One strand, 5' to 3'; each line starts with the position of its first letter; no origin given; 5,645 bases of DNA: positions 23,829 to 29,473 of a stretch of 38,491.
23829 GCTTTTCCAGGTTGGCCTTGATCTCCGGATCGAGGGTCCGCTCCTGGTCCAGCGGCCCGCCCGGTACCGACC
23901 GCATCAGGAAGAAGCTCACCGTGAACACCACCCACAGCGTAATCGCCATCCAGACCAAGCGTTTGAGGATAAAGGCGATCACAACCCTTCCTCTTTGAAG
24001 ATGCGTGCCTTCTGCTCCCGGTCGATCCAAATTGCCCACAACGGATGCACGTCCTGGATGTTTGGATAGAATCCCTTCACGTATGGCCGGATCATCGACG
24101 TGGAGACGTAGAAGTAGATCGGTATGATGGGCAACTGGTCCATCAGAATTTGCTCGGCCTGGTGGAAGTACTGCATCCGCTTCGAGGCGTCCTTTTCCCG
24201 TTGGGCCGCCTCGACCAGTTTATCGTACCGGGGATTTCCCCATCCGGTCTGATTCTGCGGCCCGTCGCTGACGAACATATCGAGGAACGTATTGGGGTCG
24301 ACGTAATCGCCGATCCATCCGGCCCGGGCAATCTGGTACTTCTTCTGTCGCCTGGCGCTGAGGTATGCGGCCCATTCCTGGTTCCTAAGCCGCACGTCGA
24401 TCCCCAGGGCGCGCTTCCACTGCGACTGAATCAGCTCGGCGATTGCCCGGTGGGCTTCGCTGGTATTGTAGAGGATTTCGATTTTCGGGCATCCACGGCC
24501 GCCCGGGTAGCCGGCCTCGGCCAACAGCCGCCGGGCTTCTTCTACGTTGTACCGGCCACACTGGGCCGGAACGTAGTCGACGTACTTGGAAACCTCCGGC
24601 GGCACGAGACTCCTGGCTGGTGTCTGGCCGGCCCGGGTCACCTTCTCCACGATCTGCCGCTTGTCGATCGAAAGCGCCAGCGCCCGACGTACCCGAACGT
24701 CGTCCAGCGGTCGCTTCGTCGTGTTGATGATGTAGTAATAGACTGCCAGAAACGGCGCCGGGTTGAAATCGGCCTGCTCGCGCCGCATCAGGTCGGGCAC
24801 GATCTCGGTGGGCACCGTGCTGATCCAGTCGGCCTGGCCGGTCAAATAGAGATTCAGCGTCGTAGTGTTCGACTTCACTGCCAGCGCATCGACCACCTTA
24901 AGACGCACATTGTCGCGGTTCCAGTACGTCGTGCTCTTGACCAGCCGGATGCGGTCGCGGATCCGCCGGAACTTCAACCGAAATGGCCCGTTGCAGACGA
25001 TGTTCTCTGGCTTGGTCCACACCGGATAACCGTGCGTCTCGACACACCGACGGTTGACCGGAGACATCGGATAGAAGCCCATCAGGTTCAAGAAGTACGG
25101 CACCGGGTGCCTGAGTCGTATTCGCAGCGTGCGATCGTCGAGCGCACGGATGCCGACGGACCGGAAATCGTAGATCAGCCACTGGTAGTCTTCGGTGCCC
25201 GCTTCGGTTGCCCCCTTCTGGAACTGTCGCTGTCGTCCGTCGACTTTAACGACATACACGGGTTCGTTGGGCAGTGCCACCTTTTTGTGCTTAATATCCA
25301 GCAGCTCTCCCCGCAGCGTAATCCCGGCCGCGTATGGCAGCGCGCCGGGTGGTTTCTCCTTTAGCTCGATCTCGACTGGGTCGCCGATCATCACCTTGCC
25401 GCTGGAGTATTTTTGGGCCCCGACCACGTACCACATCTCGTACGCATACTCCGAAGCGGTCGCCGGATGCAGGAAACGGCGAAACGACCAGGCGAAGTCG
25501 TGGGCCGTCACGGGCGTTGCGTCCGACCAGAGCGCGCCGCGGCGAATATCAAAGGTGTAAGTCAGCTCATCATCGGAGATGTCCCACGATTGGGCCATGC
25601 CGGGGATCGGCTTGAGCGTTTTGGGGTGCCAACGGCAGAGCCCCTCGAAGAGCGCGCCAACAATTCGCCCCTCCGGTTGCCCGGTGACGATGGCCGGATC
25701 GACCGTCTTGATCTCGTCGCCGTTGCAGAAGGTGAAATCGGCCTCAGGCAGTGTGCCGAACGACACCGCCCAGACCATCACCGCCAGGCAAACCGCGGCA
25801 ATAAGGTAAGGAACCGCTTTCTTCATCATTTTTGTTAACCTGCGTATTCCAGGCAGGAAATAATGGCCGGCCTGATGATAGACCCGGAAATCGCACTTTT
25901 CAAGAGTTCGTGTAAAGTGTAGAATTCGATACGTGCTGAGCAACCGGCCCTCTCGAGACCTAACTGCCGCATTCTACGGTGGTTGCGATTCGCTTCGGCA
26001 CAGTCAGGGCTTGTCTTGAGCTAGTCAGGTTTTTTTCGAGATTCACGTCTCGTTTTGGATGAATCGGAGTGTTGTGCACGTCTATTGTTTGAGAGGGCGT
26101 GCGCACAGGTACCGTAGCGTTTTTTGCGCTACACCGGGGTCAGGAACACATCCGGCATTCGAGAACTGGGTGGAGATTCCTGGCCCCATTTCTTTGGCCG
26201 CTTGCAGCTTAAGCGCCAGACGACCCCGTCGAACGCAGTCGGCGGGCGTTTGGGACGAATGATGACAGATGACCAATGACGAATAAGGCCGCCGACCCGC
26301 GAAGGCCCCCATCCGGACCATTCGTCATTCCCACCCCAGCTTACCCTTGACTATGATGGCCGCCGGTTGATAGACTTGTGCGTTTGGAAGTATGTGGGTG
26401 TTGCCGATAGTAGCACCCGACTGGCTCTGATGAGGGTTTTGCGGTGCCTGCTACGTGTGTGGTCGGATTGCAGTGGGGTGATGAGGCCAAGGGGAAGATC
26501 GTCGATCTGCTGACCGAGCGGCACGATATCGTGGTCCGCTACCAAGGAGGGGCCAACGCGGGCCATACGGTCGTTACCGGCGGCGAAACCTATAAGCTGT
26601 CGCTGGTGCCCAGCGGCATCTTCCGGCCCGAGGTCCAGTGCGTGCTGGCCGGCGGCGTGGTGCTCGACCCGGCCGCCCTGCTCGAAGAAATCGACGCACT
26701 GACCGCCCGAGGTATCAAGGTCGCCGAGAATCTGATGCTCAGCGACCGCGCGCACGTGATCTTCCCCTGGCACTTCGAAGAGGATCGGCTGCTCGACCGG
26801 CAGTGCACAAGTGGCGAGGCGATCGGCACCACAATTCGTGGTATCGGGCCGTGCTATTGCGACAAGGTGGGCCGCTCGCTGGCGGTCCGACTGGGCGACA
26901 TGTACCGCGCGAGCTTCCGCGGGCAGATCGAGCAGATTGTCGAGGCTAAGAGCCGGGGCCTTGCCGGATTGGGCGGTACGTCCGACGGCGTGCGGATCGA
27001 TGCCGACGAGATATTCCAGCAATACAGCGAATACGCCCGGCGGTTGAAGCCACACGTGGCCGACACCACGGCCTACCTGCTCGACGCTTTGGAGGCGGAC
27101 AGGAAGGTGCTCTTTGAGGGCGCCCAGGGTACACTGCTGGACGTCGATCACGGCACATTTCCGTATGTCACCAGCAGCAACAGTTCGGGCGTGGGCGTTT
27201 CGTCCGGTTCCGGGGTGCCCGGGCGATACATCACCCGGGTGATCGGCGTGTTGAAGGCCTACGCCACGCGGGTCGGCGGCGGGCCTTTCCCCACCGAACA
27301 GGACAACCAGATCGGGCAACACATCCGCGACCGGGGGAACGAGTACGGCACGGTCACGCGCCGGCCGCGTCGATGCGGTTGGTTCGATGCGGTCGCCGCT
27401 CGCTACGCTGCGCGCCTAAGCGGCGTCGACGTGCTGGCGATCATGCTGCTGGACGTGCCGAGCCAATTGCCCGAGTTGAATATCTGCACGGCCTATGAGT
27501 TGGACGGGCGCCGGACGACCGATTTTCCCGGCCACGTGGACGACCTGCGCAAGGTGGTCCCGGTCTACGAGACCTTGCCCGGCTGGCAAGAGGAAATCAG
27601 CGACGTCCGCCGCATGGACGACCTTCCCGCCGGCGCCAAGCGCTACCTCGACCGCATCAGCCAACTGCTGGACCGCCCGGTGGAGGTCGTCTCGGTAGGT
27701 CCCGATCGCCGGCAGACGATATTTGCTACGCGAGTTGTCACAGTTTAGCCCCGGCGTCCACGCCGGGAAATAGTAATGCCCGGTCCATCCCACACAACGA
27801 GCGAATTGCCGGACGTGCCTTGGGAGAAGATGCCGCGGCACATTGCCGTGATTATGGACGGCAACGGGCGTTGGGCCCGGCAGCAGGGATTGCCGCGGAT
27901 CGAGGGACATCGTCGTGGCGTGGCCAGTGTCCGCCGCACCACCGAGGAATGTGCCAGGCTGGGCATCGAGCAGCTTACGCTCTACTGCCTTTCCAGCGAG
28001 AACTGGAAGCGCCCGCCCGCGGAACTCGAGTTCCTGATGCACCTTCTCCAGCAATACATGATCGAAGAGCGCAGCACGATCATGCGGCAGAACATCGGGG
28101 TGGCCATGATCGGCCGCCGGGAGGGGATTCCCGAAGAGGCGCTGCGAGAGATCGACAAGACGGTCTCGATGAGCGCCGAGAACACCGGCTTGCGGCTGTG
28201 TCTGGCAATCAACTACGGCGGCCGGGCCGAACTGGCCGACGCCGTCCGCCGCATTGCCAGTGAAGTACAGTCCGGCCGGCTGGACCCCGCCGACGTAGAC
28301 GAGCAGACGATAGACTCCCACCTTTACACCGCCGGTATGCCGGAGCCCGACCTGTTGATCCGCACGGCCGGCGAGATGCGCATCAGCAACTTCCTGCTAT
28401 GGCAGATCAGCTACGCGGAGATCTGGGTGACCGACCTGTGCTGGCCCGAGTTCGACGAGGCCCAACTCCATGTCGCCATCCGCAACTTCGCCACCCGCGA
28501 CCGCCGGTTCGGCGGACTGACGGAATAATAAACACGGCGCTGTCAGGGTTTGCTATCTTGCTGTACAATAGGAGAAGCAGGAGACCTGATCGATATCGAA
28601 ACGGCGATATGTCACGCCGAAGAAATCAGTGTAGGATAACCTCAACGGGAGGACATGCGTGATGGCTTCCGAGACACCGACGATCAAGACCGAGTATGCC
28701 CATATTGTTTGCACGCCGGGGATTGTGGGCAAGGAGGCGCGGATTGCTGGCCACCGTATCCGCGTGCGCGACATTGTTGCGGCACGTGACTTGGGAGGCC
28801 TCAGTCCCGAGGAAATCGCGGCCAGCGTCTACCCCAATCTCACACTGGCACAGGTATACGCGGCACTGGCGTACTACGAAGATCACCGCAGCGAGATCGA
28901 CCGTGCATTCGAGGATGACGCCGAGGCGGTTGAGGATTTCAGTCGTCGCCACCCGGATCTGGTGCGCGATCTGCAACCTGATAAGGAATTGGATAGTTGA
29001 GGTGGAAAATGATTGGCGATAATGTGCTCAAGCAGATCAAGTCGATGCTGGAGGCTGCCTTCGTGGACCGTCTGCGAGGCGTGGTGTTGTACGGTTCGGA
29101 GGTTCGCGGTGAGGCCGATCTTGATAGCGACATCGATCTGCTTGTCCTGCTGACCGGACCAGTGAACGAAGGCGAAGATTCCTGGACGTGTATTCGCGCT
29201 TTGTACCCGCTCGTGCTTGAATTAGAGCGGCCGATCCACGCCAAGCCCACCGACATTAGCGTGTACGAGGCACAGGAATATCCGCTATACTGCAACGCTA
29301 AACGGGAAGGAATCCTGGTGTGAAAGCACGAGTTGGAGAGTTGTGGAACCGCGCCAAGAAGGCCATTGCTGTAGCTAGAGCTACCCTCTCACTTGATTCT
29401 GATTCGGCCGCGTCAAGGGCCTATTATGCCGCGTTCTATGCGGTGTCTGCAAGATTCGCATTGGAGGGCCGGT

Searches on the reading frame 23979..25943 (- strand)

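Call 75: search_protein_families(library=pfam, max_evalue=0.001, proteins=[window:23979-25943:-])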
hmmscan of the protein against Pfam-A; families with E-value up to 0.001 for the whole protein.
window:23979-25943:- (654 aa): 1 family
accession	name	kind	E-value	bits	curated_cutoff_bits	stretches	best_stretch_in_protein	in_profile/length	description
PF00496.27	SBP_bac_5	-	8.4e-95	318.4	32.4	1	111-564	1-367/368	Bacterial extracellular solute-binding proteins, family 5 Middle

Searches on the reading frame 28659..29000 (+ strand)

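Call 3: search_protein_families(library=pfam, proteins=[window:28659-29000:+], max_evalue=1)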
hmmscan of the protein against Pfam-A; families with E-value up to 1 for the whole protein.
window:28659-29000:+ (113 aa): 2 families
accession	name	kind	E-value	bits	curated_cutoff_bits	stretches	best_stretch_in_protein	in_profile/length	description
PF04255.20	DUF433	-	2.4e-15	56.5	23.6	1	16-73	1-56/56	Protein of unknown function (DUF433)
PF08281.18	Sigma70_r4_2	-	0.08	13.1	25.7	1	35-55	14-34/54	Sigma-70, region 4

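Call 4: search_protein_families(library=padloc, proteins=[window:28659-29000:+], max_evalue=1)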
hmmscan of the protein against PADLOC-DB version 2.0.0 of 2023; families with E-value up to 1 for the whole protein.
window:28659-29000:+ (113 aa): 0 families

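Call 5: search_protein_families(library=ncbifam, proteins=[window:28659-29000:+], max_evalue=1)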
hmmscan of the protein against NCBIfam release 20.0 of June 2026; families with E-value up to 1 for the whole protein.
window:28659-29000:+ (113 aa): 1 family
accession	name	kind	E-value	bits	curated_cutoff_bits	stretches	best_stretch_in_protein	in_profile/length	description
NF001067.0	PRK00118.1-2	equivalog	0.09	13.2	156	1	66-108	29-72/110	putative DNA-binding protein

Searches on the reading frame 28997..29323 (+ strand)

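Call 3: search_protein_families(library=pfam, proteins=[window:28997-29323:+], max_evalue=1)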
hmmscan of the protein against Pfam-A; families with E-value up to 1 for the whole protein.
window:28997-29323:+ (108 aa): 3 families
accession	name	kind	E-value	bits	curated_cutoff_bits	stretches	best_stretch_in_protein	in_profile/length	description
PF01909.29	NTP_transf_2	-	1.4e-07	32.2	21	1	26-63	14-47/93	Nucleotidyltransferase domain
PF18765.7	Polbeta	-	1.1e-06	29.1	26.9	1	13-107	2-86/93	Polymerase beta, Nucleotidyltransferase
PF22600.2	MTPAP-like_central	-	0.0076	16.8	27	1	9-59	24-73/139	Poly(A) RNA polymerase, mitochondrial-like, central palm domain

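Call 4: search_protein_families(library=padloc, proteins=[window:28997-29323:+], max_evalue=1)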
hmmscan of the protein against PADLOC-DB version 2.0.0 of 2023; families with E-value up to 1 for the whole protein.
window:28997-29323:+ (108 aa): 10 families
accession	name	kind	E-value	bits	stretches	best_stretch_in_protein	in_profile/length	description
PDLC04903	PDC-S09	-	6.5e-23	79.1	1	8-107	8-107/108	-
PDLC04907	PDC-S09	-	2.3e-07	28.9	1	24-58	25-59/114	-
PDLC04904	PDC-S09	-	5.9e-07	27.7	1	10-53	9-52/104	-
PDLC04902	PDC-S09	-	1.6e-06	26.3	1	13-56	11-51/97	-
PDLC04368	PDC-M05A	-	2.5e-06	25.4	1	12-94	94-165/201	-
PDLC04906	PDC-S09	-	1.4e-05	23.3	1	10-54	10-52/98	-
PDLC04369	PDC-M05A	-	0.00013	19.7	1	8-89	89-161/201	-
PDLC04905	PDC-S09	-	0.00028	19.2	1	11-57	9-53/101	-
PDLC04778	PDC-M70A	-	0.0022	15.4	1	11-59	33-80/355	-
PDLC00769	Cyclase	-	0.012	13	1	10-53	27-75/261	oligonucleotide-cyclase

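Call 5: search_protein_families(library=ncbifam, proteins=[window:28997-29323:+], max_evalue=1)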
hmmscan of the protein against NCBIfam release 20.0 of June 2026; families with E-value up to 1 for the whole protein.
window:28997-29323:+ (108 aa): 17 families
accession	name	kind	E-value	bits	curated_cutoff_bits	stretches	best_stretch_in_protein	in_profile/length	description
NF012212.1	ANT_9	subfamily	1.7e-06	27.5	340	1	11-59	6-54/249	aminoglycoside nucleotidyltransferase ANT(9)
NF047752.1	MntA_antitoxin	equivalog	2.5e-06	27.3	60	1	26-69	7-49/106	type VII toxin-antitoxin system MntA family adenylyltransferase antitoxin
NF010309.0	PRK13746.1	subfamily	9.9e-06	25.1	193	1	11-59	13-61/263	aminoglycoside adenylyltransferase family protein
NF051895.1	anti_phage_HalB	equivalog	9.5e-05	22.1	190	1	30-51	3-24/211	anti-phage Hailong system nucleotidyltransferase HalB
NF012157.0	ANT_3pp_I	equivalog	0.00011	21.6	375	1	11-59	7-55/256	AadA family aminoglycoside 3''-O-nucleotidyltransferase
NF012135.0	ANT_3pp_9_crypt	exception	0.00013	21.7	560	1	23-61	25-63/262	cryptic aminoglycoside nucleotidyltransferase ANT(3'')/ANT(9)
NF033220.1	ANT_3pp_II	equivalog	0.0002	20.8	400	1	11-57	7-53/258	ANT(3'')-II family aminoglycoside nucleotidyltransferase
NF053581.1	ANT_3pp_Ic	exception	0.00042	19.9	545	1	10-57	12-59/265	aminoglycoside nucleotidyltransferase ANT(3'')-Ic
NF051468.1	ANT_AadA37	exception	0.0026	16.8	550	1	16-58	21-63/265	ANT(3'')-I family aminoglycoside nucleotidyltransferase AadA37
NF033127.1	ANT_3pp_AadA3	exception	0.0034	16.9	595.5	1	9-58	6-55/258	ANT(3'')-Ia family aminoglycoside nucleotidyltransferase AadA3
NF045972.1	ANT_3pp_I_Serra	equivalog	0.011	15.5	500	1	16-62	17-63/261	ANT(3'')-I family aminoglycoside adenylyltransferase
NF033126.1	ANT_3pp_AadA1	exception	0.016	14.8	587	1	14-59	11-56/258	ANT(3'')-Ia family aminoglycoside nucleotidyltransferase AadA1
NF045909.1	ANT_9_Ic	equivalog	0.02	14.2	505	1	16-56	17-57/259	aminoglycoside nucleotidyltransferase ANT(9)-Ic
NF000235.3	linco_LnuB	exception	0.027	14.1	525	1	12-64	9-59/267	lincosamide nucleotidyltransferase Lnu(B)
NF033182.0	linco_LnuG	exception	0.11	12.1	525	1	23-55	18-50/267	lincosamide nucleotidyltransferase Lnu(G)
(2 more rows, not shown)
